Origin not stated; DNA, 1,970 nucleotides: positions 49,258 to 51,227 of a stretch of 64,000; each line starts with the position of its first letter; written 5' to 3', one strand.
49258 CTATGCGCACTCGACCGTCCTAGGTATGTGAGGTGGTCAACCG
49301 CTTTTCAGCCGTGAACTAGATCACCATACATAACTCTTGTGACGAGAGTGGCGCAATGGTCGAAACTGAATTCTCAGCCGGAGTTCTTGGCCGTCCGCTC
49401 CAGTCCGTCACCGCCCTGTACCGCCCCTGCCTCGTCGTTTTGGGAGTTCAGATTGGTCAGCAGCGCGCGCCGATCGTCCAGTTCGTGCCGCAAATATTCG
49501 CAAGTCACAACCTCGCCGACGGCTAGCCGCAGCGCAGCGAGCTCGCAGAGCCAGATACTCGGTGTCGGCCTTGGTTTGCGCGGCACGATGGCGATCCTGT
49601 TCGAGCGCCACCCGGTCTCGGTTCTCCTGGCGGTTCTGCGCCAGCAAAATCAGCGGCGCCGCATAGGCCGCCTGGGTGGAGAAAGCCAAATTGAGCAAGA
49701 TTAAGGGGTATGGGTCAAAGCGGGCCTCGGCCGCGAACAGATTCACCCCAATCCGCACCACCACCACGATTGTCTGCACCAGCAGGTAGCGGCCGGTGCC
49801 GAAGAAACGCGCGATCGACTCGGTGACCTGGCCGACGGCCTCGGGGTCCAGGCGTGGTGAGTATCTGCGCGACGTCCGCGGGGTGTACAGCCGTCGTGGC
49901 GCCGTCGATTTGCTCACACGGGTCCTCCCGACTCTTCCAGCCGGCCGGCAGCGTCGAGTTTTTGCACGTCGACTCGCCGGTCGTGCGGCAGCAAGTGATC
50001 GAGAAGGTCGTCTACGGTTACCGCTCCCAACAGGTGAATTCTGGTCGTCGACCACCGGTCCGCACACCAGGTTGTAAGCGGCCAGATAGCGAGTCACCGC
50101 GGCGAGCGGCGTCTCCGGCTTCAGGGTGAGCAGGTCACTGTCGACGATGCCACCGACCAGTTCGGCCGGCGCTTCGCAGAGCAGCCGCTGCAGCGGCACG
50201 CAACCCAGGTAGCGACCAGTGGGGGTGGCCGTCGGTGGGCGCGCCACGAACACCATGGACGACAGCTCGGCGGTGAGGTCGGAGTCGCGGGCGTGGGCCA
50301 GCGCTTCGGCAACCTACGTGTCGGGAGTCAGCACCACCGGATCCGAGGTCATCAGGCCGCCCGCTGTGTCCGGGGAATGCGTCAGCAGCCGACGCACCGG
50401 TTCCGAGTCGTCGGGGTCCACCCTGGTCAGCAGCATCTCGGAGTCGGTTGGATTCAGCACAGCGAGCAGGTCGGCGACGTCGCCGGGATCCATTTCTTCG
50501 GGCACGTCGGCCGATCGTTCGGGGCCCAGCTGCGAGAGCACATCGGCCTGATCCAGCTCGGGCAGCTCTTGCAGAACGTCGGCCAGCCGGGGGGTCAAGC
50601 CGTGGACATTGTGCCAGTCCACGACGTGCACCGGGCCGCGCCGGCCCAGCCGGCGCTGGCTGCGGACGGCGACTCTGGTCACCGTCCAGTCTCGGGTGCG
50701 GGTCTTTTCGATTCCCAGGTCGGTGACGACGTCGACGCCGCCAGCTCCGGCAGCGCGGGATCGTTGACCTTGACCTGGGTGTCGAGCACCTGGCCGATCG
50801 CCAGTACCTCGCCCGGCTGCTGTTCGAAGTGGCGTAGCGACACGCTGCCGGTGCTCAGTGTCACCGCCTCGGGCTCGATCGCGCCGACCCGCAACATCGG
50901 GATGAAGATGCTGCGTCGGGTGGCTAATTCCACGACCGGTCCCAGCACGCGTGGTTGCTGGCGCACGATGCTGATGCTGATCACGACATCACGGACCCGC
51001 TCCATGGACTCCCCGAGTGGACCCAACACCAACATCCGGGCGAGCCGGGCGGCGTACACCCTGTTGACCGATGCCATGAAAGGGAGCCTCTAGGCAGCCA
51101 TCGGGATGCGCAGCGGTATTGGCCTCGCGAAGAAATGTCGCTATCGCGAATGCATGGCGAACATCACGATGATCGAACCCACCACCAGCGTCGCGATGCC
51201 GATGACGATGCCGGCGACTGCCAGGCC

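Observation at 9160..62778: Pervasive pseudogenisation: at least nine disrupted ORFs in 64 kb next to intact housekeeping genes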

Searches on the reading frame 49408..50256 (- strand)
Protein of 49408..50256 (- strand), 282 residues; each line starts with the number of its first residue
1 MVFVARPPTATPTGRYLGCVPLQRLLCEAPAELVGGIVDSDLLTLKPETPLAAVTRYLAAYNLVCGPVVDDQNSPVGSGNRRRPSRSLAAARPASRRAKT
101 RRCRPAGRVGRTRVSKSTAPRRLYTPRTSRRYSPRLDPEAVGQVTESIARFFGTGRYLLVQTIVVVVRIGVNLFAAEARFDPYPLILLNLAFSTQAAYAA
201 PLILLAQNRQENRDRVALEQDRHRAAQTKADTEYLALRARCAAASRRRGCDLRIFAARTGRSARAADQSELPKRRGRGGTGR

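Call 72: search_protein_families(library=pfam, proteins=[window:49408-50256:-], max_evalue=0.01)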
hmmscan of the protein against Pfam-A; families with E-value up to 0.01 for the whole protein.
window:49408-50256:- (282 aa): 2 families
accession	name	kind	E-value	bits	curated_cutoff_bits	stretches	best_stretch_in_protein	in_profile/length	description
PF06210.16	DUF1003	-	4.7e-27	94.6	27.4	1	152-237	1-87/103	Protein of unknown function (DUF1003)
PF00571.33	CBS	-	0.0097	16.7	24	0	34-77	1-44/57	CBS domain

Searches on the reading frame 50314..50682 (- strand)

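Call 72: search_protein_families(library=pfam, proteins=[window:50314-50682:-], max_evalue=0.01)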
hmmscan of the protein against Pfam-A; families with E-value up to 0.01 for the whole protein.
window:50314-50682:- (122 aa): 1 family
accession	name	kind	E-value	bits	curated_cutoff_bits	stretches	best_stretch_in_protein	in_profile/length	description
PF03448.22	MgtE_N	-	9.1e-13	49.1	25.9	1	31-105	28-102/102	MgtE intracellular N domain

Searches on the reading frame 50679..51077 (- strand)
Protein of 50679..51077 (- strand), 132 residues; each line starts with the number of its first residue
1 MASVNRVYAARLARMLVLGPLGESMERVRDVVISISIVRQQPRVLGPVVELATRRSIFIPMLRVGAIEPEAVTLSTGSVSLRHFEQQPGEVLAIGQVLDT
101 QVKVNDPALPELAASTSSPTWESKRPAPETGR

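Call 33: find_encoding_contigs(protein=window:50679-51077:-, flank=10000, max_places=5)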
Protein window:50679-51077:- (132 aa): 6 contigs read that carry it; 5 places shown.
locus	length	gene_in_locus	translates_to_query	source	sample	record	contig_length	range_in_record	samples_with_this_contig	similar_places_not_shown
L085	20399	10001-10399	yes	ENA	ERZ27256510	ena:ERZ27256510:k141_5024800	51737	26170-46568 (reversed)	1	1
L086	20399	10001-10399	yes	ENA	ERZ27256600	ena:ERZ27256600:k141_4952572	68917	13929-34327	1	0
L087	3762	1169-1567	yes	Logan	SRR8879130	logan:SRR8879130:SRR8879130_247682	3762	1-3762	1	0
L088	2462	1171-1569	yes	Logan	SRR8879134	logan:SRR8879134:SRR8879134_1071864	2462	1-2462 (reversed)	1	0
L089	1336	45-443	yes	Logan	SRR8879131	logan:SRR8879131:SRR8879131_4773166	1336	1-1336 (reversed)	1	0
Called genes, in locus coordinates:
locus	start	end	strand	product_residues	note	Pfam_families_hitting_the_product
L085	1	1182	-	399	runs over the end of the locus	PF00390:malic, PF03949:Malic_M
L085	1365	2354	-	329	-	PF00056:Ldh_1_N, PF02866:Ldh_1_C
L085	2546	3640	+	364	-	PF01544:CorA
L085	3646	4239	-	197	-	PF05076:SUFU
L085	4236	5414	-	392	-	PF00005:ABC_tran, PF17912:OB_MalK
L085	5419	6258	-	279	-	PF00528:BPD_transp_1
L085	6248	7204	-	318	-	PF00528:BPD_transp_1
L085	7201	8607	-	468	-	PF01547:SBP_bac_1, PF13416:SBP_bac_8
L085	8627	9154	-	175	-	PF11181:YflT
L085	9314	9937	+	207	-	PF13828:DUF4190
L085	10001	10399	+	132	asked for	-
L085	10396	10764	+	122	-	PF26205:SH3_actinomycetes, PF03448:MgtE_N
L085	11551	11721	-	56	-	-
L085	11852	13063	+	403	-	PF13406:SLT_2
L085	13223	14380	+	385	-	PF01883:FeS_assembly_P, PF10609:ParA, PF13614:AAA_31, PF00142:Fer4_NifH (weak), PF01656:CbiA, PF09140:MipZ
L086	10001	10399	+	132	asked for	-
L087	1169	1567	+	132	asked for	-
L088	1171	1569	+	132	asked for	-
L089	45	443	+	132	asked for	-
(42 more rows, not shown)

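Call 78: find_related_loci(query=window:50679-51077:-, collection=metagenome_contigs, flank=3000)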
Query window:50679-51077:- (132 aa) in metagenome_contigs; peptide patterns used: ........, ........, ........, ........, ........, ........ (x = any residue, [..] = any of these).
459 stretches matched a pattern; 93 encode a relative of the query (tblastn E <= 1e-3); the best 80 are kept; 80 distinct loci.
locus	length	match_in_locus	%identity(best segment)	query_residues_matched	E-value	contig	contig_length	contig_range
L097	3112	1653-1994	90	1-114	2e-63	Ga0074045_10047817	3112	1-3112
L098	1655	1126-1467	88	1-114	5e-63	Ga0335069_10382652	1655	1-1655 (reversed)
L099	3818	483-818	89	1-112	1e-60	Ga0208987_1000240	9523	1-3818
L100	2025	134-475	87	1-114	1e-61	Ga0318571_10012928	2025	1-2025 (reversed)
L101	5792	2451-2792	86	1-114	2e-60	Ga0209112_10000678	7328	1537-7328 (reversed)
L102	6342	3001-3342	87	1-114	5e-60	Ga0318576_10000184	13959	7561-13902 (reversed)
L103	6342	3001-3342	87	1-114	4e-60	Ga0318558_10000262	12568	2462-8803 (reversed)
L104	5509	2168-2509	87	1-114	4e-60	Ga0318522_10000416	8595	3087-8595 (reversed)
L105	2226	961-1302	86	1-114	1e-60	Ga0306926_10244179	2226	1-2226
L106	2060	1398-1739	86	1-114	1e-60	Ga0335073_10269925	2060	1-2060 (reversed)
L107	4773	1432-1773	85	1-114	3e-59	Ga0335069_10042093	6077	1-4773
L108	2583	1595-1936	86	1-114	1e-59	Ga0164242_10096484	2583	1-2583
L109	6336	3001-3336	88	1-112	4e-59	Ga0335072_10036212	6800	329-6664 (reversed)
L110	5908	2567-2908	85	1-114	6e-59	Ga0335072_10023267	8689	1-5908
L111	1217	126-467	83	1-114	8e-62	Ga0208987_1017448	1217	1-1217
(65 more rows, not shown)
